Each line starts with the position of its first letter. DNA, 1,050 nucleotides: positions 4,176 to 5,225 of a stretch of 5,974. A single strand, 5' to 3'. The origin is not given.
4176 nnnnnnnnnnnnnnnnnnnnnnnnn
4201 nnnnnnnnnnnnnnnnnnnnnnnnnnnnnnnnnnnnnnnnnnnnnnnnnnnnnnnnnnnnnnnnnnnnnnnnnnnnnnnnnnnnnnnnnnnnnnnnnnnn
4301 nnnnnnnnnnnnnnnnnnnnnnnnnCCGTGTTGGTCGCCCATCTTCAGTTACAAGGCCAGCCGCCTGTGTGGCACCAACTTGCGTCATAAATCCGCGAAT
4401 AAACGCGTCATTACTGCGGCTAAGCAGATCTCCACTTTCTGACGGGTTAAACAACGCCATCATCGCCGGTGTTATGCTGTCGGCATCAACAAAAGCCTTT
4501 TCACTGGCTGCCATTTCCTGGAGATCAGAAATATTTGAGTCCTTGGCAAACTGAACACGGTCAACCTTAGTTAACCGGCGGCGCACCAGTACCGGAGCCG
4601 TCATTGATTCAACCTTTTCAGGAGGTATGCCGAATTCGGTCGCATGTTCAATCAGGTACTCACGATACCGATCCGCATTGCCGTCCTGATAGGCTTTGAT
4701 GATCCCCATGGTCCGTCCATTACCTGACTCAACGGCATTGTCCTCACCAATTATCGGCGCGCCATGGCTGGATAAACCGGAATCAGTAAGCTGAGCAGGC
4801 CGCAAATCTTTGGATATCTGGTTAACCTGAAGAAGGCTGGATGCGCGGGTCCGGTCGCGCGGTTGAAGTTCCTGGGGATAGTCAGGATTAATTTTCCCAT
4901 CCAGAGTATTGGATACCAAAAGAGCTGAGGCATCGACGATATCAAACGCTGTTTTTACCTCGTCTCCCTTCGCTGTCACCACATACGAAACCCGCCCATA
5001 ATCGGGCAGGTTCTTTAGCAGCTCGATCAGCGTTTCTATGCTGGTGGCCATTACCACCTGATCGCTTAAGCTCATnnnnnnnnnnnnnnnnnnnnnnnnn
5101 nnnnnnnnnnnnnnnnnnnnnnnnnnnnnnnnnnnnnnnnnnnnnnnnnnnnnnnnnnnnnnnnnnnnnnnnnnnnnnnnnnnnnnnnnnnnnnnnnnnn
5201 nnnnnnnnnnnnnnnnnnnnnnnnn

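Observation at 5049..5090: Weak translation signals at the large gene start and an in-frame stop inside the putative IS end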

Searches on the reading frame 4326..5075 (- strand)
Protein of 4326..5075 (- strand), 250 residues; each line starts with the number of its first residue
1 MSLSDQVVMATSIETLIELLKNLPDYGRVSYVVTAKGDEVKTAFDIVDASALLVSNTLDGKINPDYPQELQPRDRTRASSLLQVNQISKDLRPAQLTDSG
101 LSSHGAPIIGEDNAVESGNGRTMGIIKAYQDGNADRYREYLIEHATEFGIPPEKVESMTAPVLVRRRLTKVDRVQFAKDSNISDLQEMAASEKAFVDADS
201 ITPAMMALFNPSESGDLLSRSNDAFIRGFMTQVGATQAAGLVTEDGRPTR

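Call 41: find_related_loci(query=window:4326-5075:-, collection=genome_contigs, flank=1500)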
Query window:4326-5075:- (250 aa) in genome_contigs; peptide patterns used: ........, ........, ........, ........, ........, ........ (x = any residue, [..] = any of these).
106 stretches matched a pattern; 8 encode a relative of the query (tblastn E <= 1e-3); 8 distinct loci.
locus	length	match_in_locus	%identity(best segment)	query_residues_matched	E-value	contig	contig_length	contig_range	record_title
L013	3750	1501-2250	99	1-250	2e-170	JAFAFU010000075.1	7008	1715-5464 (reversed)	MAG: Bacillota bacterium isolate OH_SBlB_19 k127_623620, whole genome shotgun sequence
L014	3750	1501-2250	99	1-250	1e-168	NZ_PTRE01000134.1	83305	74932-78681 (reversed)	Escherichia sp. MOD1-EC7003 MOD1-EC7003_134_length_83305_cov_41, whole genome shotgun sequence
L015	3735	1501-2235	70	6-250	1e-117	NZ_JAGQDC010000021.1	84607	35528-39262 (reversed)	Serratia silvae strain Arafor3 NODE_21_covk_47.372992_covr_99.93505, whole genome shotgun sequence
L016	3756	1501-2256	62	4-250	3e-104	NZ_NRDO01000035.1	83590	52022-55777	Citrobacter sp. NCU1 contig_35, whole genome shotgun sequence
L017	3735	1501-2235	63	10-250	2e-104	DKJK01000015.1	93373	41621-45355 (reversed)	MAG TPA_asm: Candidatus Pantoea borealis isolate UBA6694 UBA6694_contig_71, whole genome shotgun sequence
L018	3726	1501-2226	64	10-250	2e-104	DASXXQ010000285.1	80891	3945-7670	MAG TPA_asm: Buttiauxella sp. isolate SMAG_U4802 k141_3503554, whole genome shotgun sequence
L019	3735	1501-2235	62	10-250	9e-104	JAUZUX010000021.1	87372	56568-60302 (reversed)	Enterobacter sp. BRE11 21, whole genome shotgun sequence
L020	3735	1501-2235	63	10-250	2e-103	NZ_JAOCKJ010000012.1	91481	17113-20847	Pantoea sp. GD03673 12, whole genome shotgun sequence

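Call 42: find_related_loci(query=window:4326-5075:-, collection=viral_contigs, flank=1500)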
Query window:4326-5075:- (250 aa) in viral_contigs; peptide patterns used: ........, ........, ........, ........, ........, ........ (x = any residue, [..] = any of these).
180 stretches matched a pattern; 168 encode a relative of the query (tblastn E <= 1e-3); the best 80 are kept; 80 distinct loci.
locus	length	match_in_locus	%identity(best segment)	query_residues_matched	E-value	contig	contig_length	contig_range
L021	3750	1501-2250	100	1-250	4e-171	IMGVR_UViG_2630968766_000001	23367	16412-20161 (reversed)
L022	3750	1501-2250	100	1-250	4e-171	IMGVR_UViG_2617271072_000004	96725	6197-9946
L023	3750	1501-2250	100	1-250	4e-171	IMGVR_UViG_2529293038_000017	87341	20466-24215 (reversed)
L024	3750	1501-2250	100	1-250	4e-171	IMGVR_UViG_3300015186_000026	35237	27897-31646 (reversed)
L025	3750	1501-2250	100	1-250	7e-171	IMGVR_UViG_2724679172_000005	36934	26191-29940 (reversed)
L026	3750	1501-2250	99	1-250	6e-170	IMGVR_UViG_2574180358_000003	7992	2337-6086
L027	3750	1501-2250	99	1-250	5e-170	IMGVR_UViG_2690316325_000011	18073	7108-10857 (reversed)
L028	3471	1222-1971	100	1-250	2e-172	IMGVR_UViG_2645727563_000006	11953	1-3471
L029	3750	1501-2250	100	1-250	1e-169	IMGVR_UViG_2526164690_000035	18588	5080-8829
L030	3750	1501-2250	99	1-250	2e-169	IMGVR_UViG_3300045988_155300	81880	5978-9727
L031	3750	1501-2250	100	1-250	1e-169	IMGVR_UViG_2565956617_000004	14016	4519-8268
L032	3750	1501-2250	100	1-250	1e-169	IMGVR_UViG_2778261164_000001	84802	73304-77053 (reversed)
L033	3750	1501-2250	100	1-250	1e-169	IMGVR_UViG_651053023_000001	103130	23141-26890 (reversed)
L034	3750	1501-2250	100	1-250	1e-169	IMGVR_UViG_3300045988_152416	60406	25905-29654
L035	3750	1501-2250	100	1-250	1e-169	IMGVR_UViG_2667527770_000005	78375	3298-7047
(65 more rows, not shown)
